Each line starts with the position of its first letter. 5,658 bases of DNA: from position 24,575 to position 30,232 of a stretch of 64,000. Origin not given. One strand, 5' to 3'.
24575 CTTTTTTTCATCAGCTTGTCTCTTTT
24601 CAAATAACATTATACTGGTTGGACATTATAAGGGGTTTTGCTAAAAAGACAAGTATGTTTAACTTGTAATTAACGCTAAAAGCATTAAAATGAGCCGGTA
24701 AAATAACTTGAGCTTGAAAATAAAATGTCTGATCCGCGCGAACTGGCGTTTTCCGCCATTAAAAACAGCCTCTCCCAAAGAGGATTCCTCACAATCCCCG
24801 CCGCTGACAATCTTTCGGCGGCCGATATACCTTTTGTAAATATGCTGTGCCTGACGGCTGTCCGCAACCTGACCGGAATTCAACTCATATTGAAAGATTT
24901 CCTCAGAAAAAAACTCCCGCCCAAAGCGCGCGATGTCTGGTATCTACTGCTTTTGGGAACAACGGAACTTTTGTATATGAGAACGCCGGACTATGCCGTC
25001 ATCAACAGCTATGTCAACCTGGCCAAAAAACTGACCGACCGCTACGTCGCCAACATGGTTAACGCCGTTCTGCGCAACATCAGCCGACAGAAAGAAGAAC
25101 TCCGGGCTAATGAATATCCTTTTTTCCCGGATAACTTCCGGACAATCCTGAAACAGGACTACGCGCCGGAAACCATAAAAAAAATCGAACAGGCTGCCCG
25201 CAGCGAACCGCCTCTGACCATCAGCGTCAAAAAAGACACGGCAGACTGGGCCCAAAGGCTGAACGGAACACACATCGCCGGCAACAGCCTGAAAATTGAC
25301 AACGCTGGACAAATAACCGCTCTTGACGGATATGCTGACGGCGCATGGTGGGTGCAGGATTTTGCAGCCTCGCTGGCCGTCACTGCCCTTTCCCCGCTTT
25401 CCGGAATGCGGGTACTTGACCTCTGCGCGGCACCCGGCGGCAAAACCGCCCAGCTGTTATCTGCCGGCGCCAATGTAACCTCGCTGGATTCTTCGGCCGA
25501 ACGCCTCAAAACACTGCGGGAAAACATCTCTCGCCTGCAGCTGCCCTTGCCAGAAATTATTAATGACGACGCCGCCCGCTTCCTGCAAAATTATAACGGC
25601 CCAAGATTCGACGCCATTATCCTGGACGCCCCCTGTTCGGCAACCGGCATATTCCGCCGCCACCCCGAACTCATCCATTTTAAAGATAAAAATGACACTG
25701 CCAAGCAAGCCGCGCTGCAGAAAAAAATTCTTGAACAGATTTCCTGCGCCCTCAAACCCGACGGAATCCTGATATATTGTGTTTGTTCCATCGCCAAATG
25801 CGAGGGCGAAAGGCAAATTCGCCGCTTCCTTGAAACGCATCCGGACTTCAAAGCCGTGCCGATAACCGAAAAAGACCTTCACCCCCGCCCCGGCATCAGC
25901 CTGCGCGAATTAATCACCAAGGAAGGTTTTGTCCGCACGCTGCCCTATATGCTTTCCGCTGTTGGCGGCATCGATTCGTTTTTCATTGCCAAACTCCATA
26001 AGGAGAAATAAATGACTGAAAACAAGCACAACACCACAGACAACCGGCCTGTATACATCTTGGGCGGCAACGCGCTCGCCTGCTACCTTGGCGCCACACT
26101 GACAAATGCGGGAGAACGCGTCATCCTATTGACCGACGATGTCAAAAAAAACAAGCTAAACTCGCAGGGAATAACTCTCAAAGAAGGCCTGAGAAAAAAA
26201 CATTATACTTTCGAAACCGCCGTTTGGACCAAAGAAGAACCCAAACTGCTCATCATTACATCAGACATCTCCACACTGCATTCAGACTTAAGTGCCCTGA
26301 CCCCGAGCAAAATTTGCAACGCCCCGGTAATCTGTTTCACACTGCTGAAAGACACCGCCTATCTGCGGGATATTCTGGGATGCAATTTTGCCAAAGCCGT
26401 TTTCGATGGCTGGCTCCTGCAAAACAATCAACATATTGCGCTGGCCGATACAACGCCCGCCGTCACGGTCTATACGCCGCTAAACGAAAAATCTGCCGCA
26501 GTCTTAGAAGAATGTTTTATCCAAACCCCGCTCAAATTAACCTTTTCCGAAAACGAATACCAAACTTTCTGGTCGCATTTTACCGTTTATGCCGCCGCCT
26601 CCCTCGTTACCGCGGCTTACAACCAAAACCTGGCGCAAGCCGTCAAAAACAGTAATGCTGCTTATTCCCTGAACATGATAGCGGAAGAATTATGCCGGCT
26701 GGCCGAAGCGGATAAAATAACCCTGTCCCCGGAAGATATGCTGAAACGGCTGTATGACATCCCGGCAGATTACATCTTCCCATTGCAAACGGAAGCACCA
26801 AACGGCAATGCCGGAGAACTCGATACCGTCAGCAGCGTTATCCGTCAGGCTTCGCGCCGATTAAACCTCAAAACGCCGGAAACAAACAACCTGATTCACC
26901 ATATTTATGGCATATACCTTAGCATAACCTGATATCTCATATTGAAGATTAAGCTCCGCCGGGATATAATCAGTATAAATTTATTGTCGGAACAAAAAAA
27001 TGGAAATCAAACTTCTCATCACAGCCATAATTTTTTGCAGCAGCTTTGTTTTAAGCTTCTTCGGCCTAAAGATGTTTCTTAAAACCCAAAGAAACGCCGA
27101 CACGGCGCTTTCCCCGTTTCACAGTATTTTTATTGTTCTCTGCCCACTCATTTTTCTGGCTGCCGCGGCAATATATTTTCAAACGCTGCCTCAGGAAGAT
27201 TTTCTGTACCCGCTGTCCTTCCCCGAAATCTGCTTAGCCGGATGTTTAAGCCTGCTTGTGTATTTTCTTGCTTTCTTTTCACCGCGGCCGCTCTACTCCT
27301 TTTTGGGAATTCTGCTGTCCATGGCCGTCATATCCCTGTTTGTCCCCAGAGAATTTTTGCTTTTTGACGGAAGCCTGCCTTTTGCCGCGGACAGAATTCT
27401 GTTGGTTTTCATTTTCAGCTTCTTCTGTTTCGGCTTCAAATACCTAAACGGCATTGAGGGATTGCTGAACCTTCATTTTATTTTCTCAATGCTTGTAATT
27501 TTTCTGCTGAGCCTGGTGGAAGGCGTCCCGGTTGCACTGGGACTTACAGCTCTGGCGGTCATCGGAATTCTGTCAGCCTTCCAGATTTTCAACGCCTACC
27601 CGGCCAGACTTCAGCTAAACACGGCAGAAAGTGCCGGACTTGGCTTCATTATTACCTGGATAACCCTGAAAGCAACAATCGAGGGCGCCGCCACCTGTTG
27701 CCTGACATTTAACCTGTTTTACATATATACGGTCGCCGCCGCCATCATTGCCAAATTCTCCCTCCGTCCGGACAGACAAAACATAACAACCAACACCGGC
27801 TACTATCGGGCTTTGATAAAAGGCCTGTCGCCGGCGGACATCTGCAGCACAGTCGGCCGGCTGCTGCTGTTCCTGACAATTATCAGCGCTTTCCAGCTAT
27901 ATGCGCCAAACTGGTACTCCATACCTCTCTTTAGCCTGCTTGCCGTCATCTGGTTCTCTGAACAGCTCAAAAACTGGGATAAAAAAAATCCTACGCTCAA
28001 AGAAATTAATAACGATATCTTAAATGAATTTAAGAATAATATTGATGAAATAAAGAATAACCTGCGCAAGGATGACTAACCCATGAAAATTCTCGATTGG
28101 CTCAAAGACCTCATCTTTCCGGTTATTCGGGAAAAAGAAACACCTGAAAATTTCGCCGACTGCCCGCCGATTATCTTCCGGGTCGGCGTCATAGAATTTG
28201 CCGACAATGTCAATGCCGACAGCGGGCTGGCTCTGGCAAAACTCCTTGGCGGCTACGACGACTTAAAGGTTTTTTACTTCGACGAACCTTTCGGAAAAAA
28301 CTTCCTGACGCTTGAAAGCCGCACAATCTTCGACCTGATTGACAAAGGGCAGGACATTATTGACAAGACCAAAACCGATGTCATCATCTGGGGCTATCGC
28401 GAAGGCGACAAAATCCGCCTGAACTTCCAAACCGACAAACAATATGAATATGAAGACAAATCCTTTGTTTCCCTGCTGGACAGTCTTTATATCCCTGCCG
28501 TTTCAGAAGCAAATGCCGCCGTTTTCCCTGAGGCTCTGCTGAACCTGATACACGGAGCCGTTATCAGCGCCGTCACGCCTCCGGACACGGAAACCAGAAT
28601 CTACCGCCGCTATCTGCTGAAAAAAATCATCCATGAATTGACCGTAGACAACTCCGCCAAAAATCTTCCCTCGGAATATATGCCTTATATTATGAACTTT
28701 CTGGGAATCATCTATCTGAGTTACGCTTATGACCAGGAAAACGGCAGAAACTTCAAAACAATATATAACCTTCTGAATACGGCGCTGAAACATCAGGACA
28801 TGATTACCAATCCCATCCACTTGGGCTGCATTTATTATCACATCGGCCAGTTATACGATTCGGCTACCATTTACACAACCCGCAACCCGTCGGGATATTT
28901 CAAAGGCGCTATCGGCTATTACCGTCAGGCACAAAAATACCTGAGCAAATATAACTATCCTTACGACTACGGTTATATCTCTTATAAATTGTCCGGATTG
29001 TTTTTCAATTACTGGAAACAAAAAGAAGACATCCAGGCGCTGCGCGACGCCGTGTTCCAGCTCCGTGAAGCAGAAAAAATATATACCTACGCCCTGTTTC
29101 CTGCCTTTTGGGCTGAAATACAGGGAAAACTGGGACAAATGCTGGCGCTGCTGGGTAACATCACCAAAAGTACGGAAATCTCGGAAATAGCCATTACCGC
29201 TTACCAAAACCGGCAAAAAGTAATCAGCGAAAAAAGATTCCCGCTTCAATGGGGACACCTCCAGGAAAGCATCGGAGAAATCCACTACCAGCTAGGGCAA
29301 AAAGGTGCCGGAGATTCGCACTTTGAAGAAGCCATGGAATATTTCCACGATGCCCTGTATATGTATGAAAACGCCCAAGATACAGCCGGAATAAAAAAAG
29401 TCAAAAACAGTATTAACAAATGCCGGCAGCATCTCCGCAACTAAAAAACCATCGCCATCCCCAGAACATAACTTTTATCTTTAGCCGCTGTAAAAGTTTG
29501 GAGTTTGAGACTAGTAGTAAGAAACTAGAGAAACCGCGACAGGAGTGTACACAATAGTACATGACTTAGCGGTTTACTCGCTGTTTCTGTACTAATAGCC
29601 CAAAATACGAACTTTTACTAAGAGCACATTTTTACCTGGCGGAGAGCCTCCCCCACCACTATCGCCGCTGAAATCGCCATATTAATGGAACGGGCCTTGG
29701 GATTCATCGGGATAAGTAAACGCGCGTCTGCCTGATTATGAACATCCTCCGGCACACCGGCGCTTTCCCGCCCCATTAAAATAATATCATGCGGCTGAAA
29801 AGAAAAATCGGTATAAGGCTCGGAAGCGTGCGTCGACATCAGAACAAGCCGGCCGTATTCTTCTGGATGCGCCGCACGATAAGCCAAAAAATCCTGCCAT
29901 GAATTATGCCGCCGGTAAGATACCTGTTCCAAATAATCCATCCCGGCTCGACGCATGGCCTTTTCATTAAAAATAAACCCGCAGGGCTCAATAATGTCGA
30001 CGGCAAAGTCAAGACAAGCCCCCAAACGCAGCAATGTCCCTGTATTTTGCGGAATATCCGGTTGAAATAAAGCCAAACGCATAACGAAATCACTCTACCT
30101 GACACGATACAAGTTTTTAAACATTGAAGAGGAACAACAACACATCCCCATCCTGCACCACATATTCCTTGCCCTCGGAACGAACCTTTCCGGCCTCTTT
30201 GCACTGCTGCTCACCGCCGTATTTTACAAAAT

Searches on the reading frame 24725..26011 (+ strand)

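Call 66: search_protein_families(library=pfam, proteins=[window:24725-26011:+], max_evalue=0.001)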
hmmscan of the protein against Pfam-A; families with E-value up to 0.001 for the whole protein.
window:24725-26011:+ (428 aa): 7 families
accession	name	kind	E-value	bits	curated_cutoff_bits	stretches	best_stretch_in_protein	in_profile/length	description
PF01189.24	Methyltr_RsmB-F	-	1.2e-43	149.6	27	1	220-424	2-198/199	16S rRNA methyltransferase RsmB/F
PF01029.23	NusB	-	1.9e-19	70.8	23.1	1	4-121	3-133/133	NusB family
PF13847.12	Methyltransf_31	-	1.4e-08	35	27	1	226-355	3-113/145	Methyltransferase domain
PF03602.21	Cons_hypoth95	-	6.8e-07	29.6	24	1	225-307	40-126/182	Conserved hypothetical protein 95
PF13649.12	Methyltransf_25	-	8.4e-06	26.8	27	1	230-300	1-70/97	Methyltransferase domain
PF01728.25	FtsJ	-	1.6e-05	25.3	24.1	1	226-370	21-153/181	FtsJ-like methyltransferase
PF08241.18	Methyltransf_11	-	0.00096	20.2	21.2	0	231-299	1-65/95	Methyltransferase domain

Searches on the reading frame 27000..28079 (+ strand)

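Call 66: search_protein_families(library=pfam, proteins=[window:27000-28079:+], max_evalue=0.001)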
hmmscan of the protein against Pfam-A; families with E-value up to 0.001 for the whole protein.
window:27000-28079:+ (359 aa): 1 family
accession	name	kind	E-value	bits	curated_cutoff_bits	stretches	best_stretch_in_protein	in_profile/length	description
PF00953.26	Glycos_transf_4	-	0.0009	19.7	27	1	124-224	57-158/160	Glycosyl transferase family 4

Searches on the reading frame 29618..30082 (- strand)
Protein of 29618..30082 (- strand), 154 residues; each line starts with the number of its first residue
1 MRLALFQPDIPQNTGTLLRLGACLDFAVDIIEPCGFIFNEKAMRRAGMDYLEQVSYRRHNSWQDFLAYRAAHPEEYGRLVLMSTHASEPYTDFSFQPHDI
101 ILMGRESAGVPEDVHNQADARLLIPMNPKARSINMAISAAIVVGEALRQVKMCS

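Call 49: find_encoding_contigs(protein=window:29618-30082:-, flank=1200, max_places=10)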
Protein window:29618-30082:- (154 aa): 4 contigs read that carry it; 2 places shown.
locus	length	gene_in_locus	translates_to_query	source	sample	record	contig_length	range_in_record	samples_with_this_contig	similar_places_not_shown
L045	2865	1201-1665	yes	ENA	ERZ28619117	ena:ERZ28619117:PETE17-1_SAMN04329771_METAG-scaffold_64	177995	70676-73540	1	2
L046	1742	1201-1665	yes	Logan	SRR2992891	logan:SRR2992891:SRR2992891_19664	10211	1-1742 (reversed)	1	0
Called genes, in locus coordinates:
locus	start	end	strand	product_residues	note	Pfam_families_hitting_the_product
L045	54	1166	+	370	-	PF01926:MMR_HSR1, PF02421:FeoB_N (weak), PF06071:YchF-GTPase_C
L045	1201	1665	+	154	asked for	PF00588:SpoU_methylase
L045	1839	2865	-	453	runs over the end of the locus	-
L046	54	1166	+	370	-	PF01926:MMR_HSR1, PF02421:FeoB_N (weak), PF06071:YchF-GTPase_C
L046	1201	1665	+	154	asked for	PF00588:SpoU_methylase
